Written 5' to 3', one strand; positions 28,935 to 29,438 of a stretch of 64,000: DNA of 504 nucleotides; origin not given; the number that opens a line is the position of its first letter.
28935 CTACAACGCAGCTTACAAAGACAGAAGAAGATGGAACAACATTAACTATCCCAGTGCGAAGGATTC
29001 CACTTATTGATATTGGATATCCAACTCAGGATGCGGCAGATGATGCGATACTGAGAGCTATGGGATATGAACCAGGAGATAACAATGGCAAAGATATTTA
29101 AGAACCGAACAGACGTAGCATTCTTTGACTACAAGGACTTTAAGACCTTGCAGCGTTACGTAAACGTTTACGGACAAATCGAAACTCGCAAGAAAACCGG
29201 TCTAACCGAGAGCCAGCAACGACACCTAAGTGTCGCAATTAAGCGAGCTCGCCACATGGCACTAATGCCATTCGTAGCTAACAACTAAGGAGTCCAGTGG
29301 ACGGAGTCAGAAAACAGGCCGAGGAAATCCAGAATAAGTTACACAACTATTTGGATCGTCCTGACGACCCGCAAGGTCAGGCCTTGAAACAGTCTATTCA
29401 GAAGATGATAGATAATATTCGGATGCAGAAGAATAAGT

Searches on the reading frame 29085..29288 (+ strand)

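Call 81: search_protein_families(library=pfam, proteins=[window:29085-29288:+], max_evalue=0.001)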
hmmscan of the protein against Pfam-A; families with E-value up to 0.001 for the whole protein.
window:29085-29288:+ (67 aa): 1 family
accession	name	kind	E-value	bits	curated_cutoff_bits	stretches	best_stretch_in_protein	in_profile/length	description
PF01084.26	Ribosomal_S18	-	4.8e-19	68.6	21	1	13-61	4-52/52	Ribosomal protein S18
